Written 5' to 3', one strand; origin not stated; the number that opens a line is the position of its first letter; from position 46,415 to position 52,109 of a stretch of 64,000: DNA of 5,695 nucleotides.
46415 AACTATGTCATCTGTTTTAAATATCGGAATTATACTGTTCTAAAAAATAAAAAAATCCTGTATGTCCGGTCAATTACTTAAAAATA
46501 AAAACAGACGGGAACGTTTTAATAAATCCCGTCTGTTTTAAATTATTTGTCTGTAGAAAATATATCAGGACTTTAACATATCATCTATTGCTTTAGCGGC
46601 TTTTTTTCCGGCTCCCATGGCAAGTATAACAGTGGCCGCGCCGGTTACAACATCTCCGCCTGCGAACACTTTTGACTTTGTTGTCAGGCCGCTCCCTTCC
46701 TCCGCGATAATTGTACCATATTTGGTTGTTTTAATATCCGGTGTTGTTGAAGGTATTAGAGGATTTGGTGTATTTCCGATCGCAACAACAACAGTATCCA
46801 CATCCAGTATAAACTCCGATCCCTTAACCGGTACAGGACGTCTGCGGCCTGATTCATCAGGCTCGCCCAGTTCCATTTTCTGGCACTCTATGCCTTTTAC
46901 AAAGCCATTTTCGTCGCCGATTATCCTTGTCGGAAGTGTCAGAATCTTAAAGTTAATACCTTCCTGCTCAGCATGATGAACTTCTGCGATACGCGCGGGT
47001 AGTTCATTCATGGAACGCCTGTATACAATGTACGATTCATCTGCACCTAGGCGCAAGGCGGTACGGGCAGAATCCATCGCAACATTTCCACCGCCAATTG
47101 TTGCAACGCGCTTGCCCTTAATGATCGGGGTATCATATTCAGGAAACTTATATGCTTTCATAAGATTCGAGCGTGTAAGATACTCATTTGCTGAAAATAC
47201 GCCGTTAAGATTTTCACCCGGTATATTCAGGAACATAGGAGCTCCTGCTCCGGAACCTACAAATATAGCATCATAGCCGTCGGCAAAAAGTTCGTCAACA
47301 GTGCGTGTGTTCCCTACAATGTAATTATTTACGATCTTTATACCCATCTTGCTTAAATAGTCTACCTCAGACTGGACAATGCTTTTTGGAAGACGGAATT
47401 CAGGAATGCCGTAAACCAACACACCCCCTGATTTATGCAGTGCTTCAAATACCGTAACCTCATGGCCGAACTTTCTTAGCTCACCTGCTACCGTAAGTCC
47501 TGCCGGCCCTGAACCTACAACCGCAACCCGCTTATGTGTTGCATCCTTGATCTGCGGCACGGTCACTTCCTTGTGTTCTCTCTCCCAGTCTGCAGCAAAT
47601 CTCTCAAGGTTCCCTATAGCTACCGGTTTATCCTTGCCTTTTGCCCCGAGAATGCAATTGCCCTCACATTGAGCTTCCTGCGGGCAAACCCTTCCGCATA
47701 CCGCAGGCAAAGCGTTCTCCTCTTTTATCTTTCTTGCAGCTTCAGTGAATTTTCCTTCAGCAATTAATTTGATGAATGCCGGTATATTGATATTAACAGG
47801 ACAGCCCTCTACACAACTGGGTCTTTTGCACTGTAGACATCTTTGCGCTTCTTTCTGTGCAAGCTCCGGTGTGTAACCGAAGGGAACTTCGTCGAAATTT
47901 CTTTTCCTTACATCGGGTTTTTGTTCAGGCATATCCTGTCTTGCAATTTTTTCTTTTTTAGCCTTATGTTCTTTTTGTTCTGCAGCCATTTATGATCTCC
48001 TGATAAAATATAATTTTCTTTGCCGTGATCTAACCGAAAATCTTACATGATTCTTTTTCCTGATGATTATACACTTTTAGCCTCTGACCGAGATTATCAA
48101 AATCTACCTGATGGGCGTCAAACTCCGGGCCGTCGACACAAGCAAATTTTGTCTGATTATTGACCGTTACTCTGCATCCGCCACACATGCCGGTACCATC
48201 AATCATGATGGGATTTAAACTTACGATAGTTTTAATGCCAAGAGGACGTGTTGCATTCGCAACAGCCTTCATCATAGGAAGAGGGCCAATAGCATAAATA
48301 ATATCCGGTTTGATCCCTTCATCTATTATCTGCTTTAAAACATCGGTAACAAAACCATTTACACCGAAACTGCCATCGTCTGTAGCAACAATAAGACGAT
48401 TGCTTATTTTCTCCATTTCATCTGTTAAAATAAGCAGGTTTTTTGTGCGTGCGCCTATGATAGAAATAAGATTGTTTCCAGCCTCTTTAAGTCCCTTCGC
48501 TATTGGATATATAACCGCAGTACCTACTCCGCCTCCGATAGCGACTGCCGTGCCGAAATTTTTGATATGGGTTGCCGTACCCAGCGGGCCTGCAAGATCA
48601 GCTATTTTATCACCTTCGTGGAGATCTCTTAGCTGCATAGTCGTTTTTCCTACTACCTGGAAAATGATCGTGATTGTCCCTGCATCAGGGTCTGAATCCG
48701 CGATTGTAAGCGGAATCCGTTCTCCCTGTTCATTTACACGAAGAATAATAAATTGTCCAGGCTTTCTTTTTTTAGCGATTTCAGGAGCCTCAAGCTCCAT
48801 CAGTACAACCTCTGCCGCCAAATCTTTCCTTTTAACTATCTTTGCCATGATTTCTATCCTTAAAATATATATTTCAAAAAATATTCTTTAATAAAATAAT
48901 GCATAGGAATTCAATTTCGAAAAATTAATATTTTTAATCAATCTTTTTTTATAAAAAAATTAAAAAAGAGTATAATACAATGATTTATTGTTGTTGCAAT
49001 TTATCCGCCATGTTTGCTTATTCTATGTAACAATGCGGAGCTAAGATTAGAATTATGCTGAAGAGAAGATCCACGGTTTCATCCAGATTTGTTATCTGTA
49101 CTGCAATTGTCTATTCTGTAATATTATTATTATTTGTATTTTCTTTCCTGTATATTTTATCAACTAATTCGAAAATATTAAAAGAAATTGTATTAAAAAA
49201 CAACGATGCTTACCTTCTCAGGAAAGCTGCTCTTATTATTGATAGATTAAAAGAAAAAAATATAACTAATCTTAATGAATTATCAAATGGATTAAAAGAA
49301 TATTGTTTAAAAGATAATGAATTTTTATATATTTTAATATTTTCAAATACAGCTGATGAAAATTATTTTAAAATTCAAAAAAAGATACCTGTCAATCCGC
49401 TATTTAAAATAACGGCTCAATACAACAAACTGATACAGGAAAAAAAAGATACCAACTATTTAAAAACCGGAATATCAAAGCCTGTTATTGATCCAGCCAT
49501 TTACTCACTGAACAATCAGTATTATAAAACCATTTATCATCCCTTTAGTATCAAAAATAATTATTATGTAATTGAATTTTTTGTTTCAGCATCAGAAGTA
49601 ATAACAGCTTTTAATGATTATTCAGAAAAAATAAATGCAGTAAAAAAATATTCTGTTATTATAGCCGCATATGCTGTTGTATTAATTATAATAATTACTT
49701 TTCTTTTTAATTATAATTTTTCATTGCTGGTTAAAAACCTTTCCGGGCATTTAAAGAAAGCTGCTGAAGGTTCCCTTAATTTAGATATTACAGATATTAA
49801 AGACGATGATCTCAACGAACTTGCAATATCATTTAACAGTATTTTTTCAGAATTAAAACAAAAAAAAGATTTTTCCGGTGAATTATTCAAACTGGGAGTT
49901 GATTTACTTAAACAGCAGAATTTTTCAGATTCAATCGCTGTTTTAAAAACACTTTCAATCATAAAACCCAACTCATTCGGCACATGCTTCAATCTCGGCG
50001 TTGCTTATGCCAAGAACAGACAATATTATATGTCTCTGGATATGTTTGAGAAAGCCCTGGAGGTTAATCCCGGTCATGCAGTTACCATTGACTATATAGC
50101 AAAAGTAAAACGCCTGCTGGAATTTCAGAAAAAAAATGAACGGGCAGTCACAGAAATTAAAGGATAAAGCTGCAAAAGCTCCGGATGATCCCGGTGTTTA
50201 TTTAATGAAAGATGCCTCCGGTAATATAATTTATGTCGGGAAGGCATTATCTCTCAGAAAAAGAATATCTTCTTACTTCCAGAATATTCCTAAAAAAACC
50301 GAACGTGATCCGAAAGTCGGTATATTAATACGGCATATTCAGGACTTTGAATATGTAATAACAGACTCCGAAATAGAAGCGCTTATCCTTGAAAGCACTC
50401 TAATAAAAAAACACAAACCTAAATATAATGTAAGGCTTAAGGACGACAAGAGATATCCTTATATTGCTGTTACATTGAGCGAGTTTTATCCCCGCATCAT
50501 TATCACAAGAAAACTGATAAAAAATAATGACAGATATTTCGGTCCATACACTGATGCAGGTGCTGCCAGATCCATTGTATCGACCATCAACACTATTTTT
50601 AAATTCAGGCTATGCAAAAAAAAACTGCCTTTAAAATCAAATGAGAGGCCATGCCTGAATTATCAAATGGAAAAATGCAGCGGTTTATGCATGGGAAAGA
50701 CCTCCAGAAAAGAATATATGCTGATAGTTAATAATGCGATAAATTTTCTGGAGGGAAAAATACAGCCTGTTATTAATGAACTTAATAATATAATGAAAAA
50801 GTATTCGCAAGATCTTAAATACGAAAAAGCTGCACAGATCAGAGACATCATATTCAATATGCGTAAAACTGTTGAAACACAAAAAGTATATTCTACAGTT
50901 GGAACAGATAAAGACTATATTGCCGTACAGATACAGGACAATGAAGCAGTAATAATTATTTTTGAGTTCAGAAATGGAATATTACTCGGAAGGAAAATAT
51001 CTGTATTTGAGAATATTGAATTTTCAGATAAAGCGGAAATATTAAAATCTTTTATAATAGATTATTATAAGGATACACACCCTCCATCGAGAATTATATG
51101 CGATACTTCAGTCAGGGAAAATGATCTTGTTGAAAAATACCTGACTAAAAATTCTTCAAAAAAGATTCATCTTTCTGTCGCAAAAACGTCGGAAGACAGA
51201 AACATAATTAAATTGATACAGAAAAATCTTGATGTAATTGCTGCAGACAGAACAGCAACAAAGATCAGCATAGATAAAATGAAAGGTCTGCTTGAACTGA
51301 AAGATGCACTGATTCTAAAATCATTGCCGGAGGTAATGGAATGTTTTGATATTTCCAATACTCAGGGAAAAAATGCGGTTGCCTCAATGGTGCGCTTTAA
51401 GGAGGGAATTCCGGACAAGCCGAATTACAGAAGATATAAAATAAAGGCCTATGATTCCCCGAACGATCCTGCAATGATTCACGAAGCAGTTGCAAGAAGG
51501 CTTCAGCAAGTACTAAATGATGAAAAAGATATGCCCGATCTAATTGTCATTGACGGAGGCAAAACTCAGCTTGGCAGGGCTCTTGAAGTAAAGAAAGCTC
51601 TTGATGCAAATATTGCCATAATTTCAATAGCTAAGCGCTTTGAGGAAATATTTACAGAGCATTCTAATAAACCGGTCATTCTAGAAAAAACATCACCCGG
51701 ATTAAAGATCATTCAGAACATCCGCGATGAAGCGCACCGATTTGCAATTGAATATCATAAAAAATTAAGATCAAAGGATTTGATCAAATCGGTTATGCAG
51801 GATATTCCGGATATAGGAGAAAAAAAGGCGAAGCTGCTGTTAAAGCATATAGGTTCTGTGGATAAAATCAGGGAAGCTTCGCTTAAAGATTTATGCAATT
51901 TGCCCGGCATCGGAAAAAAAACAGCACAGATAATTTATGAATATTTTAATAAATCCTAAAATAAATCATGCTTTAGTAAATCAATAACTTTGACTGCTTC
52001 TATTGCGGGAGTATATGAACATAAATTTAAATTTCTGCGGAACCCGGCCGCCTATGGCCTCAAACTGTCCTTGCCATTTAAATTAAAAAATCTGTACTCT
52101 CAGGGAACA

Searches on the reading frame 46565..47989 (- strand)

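Call 53: search_protein_families(library=ncbifam, proteins=[window:46565-47989:-], max_evalue=1e-10)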
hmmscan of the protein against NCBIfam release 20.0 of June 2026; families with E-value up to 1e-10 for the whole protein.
window:46565-47989:- (474 aa): 20 families
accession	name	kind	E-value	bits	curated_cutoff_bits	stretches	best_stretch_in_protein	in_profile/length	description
NF009414.0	PRK12778.1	equivalog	3.6e-219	729.8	1103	1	5-474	283-751/752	bifunctional dihydroorotate dehydrogenase B NAD binding subunit/NADPH-dependent glutamate synthase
TIGR01316.1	gltA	equivalog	5.7e-185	615.4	471.75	1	25-471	2-448/449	NADPH-dependent glutamate synthase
NF009413.0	PRK12775.1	equivalog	3.1e-158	528.5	1895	1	5-472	286-754/1006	putative trifunctional 2-polyprenylphenol hydroxylase/glutamate synthase subunit beta/ferritin domain-containing protein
NF009415.0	PRK12779.1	equivalog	2.8e-129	432.6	1519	1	59-471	210-625/944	putative bifunctional glutamate synthase subunit beta/2-polyprenylphenol hydroxylase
NF009454.0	PRK12814.1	equivalog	5.8e-122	408.2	916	1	58-473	103-501/657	putative NADPH-dependent glutamate synthase small subunit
NF009410.0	PRK12771.1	subfamily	6e-117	391.6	516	1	56-473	47-446/566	NAD(P)-binding protein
TIGR01318.1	gltD_gamma_fam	subfamily_domain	3.3e-113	378.7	482.95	1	15-473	6-466/467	glutamate synthase, small subunit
NF009408.0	PRK12769.1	equivalog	2e-104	350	1003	1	7-473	183-652/659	formate-dependent uric acid utilization protein AegA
NF009451.0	PRK12809.1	equivalog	2.3e-93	313.6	1154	1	21-468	180-630/639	formate-dependent uric acid utilization protein YgfT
TIGR03315.1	Se_ygfK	equivalog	3.1e-85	286.5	835.3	1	53-468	441-835/1012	putative selenate reductase subunit YgfK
NF010590.0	PRK13984.1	equivalog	1.5e-84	284.3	946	1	10-473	151-607/611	putative oxidoreductase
TIGR01317.1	GOGAT_sm_gam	subfamily_domain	1.5e-80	271.4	447.7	1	16-472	9-478/485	glutamate synthase small subunit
NF009409.0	PRK12770.1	subfamily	6e-79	265.7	343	1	147-473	13-351/360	putative glutamate synthase subunit beta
NF045663.1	diclust_near_Sec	equivalog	8.3e-39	133.3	530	1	46-249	7-200/759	pyridine nucleotide-disulfide oxidoreductase/dicluster-binding protein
TIGR01292.1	TRX_reduct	equivalog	1.9e-16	59.8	343.45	1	286-472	135-300/300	thioredoxin-disulfide reductase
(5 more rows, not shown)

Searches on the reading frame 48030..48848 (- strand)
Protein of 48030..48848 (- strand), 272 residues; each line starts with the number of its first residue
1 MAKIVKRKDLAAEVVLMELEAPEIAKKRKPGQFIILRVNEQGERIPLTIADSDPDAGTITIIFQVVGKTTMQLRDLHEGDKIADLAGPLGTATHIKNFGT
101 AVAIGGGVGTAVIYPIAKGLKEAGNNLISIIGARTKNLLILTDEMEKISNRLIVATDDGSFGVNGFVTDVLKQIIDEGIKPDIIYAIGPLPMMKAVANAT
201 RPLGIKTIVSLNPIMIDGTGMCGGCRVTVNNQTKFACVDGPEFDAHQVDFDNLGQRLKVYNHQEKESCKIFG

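Call 53: search_protein_families(library=ncbifam, proteins=[window:48030-48848:-], max_evalue=1e-10)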
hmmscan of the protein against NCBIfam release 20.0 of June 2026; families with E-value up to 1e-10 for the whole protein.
window:48030-48848:- (272 aa): 12 families
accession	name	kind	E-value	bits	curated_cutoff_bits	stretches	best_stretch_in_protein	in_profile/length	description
NF004862.0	PRK06222.1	subfamily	3.5e-126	420.4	220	1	1-269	1-269/281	sulfide/dihydroorotate dehydrogenase-like FAD/NAD-binding protein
NF009414.0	PRK12778.1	equivalog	3e-116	389.5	1103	1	1-268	1-268/752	bifunctional dihydroorotate dehydrogenase B NAD binding subunit/NADPH-dependent glutamate synthase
NF009413.0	PRK12775.1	equivalog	2.8e-93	313.5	1895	1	1-268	1-268/1006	putative trifunctional 2-polyprenylphenol hydroxylase/glutamate synthase subunit beta/ferritin domain-containing protein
NF009415.0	PRK12779.1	equivalog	3.1e-67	227.3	1519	1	3-269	652-939/944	putative bifunctional glutamate synthase subunit beta/2-polyprenylphenol hydroxylase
NF000796.0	PRK00054.1-1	equivalog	7.8e-45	153.1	224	1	27-255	28-242/254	dihydroorotate dehydrogenase electron transfer subunit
NF000799.0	PRK00054.1-4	equivalog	2.9e-40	138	314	1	3-248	8-256/258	dihydroorotate dehydrogenase electron transfer subunit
NF000798.0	PRK00054.1-3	equivalog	3.4e-36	125.1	219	1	2-248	8-242/244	dihydroorotate dehydrogenase electron transfer subunit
NF000797.0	PRK00054.1-2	equivalog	1e-33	116.7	270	1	3-248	18-265/267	dihydroorotate dehydrogenase electron transfer subunit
NF004470.0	PRK05802.1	equivalog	5.8e-20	71.6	313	1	2-233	68-309/330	sulfide/dihydroorotate dehydrogenase-like FAD/NAD-binding protein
NF006220.0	PRK08345.1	subfamily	2.9e-16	59.5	395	1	2-245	13-284/294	cytochrome-c3 hydrogenase subunit gamma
TIGR02911.1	sulfite_red_B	equivalog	3.3e-14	52.6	288.6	1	26-244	29-252/261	anaerobic sulfite reductase subunit AsrB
NF040835.1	sulfhyd_HydG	equivalog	4.5e-13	49.1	650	1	13-245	33-281/292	NADPH-dependent hydrogenase/sulfhydrogenase 1 subunit gamma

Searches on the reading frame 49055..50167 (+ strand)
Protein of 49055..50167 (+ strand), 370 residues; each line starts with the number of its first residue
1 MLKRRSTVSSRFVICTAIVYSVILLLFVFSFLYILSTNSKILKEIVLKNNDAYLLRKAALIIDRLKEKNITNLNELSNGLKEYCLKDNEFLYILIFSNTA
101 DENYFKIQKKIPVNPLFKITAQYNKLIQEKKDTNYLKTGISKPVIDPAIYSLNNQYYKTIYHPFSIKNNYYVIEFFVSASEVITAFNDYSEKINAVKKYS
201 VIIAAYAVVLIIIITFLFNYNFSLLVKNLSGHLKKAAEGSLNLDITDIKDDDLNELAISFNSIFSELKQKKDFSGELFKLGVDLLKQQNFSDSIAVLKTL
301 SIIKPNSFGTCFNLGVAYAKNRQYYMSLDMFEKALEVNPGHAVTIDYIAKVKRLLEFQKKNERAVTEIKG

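Call 81: search_protein_families(library=pfam, proteins=[window:49055-50167:+], max_evalue=0.00001)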
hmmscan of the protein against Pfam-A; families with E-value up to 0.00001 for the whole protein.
window:49055-50167:+ (370 aa): 2 families
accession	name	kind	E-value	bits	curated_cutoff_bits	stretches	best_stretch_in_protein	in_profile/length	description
PF00515.34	TPR_1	-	2.7e-08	33.7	27.8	1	311-340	4-33/34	Tetratricopeptide repeat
PF07719.23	TPR_2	-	7.9e-08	32.3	27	0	311-341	4-34/34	Tetratricopeptide repeat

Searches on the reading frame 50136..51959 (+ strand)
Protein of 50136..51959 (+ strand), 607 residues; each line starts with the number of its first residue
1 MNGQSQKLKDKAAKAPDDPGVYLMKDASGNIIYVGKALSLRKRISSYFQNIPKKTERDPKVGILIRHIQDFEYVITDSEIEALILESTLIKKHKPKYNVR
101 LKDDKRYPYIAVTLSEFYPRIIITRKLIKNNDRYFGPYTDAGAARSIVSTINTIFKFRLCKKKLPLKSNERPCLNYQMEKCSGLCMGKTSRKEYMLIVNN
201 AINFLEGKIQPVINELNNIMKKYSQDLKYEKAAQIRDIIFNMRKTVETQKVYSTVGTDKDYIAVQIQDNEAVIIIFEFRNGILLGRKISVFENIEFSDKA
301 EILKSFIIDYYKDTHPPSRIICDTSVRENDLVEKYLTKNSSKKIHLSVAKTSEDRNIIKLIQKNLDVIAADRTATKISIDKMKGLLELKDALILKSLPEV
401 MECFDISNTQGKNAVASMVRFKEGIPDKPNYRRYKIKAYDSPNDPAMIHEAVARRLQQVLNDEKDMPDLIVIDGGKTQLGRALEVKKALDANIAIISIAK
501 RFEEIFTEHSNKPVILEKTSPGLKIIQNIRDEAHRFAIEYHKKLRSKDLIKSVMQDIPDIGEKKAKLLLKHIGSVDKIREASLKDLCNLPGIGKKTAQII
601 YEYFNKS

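Call 81: search_protein_families(library=pfam, proteins=[window:50136-51959:+], max_evalue=0.00001)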
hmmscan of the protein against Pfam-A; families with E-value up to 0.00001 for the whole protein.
window:50136-51959:+ (607 aa): 6 families
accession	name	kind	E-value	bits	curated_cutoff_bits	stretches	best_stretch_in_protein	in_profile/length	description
PF08459.17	UvrC_RNaseH_dom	-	1.3e-50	171.8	22.3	1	390-538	2-159/159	UvrC RNAse H endonuclease domain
PF22920.2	UvrC_RNaseH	-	4.8e-22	78.5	24.3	1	258-366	1-110/116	UvrC Ribonuclease H-like domain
PF14520.12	HHH_5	-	2.7e-13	50.6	27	1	554-602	4-53/57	Helix-hairpin-helix domain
PF12826.13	HHH_2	-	7.3e-13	48.9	27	1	557-606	8-57/64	Helix-hairpin-helix motif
PF01541.30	GIY-YIG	-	4.9e-12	46.4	22.6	1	20-98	3-78/78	GIY-YIG catalytic domain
PF00633.29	HHH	-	2.6e-10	40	24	1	574-603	1-30/30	Helix-hairpin-helix motif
